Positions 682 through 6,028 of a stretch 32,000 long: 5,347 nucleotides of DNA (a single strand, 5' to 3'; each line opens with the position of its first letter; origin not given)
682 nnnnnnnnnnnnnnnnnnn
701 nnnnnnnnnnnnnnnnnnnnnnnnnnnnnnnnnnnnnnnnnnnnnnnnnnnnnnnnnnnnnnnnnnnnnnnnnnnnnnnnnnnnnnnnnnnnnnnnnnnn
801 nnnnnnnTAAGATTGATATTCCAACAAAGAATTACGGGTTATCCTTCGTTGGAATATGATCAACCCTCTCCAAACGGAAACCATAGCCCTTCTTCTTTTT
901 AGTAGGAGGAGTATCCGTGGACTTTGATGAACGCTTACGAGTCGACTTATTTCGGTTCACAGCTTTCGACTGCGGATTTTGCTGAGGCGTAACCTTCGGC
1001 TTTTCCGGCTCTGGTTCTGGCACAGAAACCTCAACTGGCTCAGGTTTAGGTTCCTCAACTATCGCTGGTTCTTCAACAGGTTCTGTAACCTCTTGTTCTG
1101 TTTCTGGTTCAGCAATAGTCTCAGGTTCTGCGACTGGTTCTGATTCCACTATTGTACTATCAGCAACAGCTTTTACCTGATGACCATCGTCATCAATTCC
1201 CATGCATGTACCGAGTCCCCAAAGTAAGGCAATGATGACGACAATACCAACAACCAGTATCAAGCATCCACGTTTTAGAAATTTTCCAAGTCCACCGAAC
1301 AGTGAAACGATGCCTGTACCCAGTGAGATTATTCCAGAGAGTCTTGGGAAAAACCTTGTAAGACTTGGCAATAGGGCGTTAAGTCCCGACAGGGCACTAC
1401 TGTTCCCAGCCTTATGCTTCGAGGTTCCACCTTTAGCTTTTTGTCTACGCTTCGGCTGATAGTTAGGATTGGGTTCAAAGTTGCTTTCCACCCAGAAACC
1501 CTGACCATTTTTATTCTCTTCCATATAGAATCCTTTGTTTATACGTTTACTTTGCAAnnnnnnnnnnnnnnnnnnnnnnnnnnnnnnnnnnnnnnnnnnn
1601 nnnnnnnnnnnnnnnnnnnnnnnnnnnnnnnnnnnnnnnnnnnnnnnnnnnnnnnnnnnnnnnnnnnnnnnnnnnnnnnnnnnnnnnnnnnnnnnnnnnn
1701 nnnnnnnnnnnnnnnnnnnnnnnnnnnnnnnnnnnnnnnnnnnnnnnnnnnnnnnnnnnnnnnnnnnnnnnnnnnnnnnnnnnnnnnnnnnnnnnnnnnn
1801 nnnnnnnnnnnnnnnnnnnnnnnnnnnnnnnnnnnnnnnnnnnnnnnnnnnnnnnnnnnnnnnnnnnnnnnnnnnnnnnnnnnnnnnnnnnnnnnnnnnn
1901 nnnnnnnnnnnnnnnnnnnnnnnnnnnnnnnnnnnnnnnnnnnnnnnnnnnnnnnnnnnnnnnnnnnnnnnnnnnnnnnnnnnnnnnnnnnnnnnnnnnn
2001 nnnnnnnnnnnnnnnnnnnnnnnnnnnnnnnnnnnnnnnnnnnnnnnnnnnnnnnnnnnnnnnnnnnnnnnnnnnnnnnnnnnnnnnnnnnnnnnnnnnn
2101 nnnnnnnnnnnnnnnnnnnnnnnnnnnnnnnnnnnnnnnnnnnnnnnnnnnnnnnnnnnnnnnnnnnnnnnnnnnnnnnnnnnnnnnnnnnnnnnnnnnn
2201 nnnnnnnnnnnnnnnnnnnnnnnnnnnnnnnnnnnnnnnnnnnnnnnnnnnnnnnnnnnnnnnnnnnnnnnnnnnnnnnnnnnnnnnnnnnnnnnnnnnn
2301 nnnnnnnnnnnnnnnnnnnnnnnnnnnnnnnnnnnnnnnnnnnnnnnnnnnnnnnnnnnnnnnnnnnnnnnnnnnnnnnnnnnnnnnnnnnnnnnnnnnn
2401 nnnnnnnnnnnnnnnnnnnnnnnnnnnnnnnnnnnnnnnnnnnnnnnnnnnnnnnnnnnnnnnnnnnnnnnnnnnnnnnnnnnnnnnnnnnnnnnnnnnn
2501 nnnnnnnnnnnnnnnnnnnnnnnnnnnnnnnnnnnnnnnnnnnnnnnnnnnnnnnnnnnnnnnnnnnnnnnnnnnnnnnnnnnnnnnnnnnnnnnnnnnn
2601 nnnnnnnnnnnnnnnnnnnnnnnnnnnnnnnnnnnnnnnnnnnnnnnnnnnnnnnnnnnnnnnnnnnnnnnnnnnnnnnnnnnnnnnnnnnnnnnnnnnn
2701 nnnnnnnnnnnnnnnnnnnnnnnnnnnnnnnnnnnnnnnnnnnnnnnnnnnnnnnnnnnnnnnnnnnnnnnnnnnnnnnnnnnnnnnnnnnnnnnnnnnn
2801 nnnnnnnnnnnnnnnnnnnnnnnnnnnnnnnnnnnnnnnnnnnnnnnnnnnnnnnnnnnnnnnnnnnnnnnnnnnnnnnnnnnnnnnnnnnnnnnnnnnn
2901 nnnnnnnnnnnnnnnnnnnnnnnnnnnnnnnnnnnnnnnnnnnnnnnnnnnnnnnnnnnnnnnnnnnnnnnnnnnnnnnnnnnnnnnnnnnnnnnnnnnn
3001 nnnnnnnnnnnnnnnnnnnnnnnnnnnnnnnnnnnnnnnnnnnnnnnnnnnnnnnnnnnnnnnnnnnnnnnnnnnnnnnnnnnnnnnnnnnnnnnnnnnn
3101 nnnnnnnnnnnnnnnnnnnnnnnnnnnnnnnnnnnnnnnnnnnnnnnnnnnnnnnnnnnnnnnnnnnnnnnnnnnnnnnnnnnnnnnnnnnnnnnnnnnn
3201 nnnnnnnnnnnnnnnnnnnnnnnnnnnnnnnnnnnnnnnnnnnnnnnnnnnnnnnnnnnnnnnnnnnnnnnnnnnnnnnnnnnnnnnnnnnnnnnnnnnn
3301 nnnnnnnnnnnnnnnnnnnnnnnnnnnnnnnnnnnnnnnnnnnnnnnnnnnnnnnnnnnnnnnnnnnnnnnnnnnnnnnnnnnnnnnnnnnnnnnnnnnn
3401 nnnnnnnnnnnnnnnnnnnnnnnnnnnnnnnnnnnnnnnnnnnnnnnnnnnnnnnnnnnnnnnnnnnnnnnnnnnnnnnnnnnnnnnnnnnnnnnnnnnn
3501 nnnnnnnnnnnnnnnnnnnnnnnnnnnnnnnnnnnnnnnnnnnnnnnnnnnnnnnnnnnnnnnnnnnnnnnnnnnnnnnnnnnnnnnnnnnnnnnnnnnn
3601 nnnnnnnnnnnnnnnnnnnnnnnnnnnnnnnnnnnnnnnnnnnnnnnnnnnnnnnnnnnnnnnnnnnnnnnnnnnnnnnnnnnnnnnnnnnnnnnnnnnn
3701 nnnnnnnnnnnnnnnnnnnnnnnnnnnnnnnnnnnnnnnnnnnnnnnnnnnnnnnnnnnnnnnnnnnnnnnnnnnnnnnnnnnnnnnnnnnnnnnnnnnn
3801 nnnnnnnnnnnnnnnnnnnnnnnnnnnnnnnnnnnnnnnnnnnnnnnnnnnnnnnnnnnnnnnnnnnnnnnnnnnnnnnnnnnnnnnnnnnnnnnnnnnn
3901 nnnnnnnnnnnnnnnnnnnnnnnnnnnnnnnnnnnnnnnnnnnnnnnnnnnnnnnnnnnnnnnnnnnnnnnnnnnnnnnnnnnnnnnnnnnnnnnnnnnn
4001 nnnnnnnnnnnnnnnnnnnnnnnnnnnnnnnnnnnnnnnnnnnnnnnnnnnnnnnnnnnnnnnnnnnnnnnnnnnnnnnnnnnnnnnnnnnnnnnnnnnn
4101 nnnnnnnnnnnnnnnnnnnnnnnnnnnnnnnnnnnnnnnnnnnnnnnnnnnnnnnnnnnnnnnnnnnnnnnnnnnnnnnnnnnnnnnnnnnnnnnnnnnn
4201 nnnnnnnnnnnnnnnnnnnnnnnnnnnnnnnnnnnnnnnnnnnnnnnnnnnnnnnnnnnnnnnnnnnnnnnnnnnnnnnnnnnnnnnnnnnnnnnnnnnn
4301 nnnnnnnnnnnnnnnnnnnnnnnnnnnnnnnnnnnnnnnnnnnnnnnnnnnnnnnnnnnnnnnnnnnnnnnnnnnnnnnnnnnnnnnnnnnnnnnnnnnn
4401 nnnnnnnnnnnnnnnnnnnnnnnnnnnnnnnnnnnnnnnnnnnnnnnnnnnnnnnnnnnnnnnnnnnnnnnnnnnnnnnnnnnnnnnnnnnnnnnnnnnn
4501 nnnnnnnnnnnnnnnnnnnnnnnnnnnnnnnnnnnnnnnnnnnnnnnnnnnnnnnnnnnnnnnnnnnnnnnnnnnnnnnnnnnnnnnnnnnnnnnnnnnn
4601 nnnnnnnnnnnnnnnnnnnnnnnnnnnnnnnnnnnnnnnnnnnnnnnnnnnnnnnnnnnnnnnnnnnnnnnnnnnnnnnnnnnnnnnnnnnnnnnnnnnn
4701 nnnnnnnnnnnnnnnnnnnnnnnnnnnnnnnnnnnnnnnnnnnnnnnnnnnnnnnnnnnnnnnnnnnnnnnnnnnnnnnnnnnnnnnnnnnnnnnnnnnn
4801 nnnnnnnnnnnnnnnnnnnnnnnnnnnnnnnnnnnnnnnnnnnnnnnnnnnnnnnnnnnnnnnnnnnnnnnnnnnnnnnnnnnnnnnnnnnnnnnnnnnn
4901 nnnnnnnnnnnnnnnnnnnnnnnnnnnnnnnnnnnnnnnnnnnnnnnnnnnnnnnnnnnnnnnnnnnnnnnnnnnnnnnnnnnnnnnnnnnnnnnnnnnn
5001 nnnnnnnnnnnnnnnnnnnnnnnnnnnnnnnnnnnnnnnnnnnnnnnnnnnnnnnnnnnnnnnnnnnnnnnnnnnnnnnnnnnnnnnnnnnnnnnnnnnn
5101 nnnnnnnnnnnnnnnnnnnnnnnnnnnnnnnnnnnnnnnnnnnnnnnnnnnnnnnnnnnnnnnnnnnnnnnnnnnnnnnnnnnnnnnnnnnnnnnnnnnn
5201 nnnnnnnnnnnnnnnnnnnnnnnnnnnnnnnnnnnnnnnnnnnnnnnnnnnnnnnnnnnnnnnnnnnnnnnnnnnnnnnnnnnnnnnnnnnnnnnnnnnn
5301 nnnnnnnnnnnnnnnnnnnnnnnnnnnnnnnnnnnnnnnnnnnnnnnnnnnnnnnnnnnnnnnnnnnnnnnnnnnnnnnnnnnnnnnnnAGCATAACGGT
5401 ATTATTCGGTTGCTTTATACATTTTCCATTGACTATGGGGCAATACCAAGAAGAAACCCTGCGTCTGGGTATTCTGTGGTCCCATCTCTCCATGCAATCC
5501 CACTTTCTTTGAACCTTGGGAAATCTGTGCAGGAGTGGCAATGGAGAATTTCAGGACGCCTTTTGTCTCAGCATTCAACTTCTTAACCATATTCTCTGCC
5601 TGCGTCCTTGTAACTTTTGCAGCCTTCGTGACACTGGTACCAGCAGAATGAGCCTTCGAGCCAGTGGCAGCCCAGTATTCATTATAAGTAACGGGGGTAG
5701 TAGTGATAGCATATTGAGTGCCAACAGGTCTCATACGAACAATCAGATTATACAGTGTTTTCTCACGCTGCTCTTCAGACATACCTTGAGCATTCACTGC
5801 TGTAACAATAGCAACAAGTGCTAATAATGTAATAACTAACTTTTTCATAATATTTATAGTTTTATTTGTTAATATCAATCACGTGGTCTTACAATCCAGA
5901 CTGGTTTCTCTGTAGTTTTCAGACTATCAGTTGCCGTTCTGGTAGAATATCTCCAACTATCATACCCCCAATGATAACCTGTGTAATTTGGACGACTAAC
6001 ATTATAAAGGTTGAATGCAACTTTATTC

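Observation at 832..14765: Three-operon locus that uses the same five part-types twice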

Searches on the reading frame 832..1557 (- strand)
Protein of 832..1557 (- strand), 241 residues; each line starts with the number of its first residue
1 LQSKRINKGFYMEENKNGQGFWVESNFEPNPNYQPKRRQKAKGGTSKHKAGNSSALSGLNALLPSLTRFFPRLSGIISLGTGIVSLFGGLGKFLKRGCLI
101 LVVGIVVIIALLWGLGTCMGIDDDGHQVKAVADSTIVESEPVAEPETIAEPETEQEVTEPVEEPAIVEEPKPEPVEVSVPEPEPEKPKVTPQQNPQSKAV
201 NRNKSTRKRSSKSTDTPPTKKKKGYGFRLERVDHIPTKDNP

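Call 4: search_protein_families(library=pfam, proteins=[window:832-1557:-], max_evalue=0.1)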
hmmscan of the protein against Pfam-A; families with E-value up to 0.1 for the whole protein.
window:832-1557:- (241 aa): 1 family
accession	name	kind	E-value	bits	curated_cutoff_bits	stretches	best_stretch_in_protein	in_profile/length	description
PF05887.16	Trypan_PARP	-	0.0018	18.7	100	1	126-185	47-108/134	Procyclic acidic repetitive protein (PARP)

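Call 5: search_protein_families(library=ncbifam, proteins=[window:832-1557:-], max_evalue=0.1)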
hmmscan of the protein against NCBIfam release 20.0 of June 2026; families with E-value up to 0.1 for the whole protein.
window:832-1557:- (241 aa): 3 families
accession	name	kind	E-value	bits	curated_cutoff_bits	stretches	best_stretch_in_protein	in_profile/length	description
NF008084.0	PRK10819.1-5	equivalog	8.6e-07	29.1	315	1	139-219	53-134/249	TonB system transport protein TonB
NF008080.0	PRK10819.1-1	equivalog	2.7e-05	23.7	418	1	102-221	19-134/252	TonB system transport protein TonB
TIGR02794.1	tolA_full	equivalog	0.0026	17.1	59.45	1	101-210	8-107/362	cell envelope integrity protein TolA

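Call 14: search_protein_families(library=padloc, proteins=[window:832-1557:-], max_evalue=0.1)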
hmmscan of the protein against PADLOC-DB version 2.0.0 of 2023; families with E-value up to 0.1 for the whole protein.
window:832-1557:- (241 aa): 1 family
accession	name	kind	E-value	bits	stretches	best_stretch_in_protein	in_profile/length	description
PDLC04061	PD-T4-6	-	4.1e-06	24.6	1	96-220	355-480/510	-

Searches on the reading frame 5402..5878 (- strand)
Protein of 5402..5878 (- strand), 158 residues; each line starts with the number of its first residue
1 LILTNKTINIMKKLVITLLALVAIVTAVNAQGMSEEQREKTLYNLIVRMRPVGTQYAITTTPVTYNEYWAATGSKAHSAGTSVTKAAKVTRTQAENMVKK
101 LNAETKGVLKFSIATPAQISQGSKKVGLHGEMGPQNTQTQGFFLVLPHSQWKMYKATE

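Call 4: search_protein_families(library=pfam, proteins=[window:5402-5878:-], max_evalue=0.1)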
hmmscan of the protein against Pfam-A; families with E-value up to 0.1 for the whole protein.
window:5402-5878:- (158 aa): 1 family
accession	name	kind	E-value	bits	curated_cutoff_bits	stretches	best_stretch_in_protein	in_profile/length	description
PF17200.10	sCache_2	-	0.018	15.4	25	1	10-125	8-122/155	Single Cache domain 2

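Call 5: search_protein_families(library=ncbifam, proteins=[window:5402-5878:-], max_evalue=0.1)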
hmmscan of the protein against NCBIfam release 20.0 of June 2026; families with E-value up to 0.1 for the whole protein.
window:5402-5878:- (158 aa): 1 family
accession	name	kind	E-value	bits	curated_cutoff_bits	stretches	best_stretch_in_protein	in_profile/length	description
NF049866.1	outer_TDE1717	subfamily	0.06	13.3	135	0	11-33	1-22/210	TDE1717 family outer membrane beta-barrel protein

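Call 14: search_protein_families(library=padloc, proteins=[window:5402-5878:-], max_evalue=0.1)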
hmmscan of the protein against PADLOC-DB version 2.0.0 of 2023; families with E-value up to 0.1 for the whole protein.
window:5402-5878:- (158 aa): 1 family
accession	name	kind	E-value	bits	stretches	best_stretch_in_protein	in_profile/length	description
PDLC01803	CARF1--CARF_HEPN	-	0.011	12.8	1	33-107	255-326/426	-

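Call 34: search_protein_families(library=phrogs, proteins=[window:5402-5878:-], max_evalue=0.01)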
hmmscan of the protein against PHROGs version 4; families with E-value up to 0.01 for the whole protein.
window:5402-5878:- (158 aa): 0 families
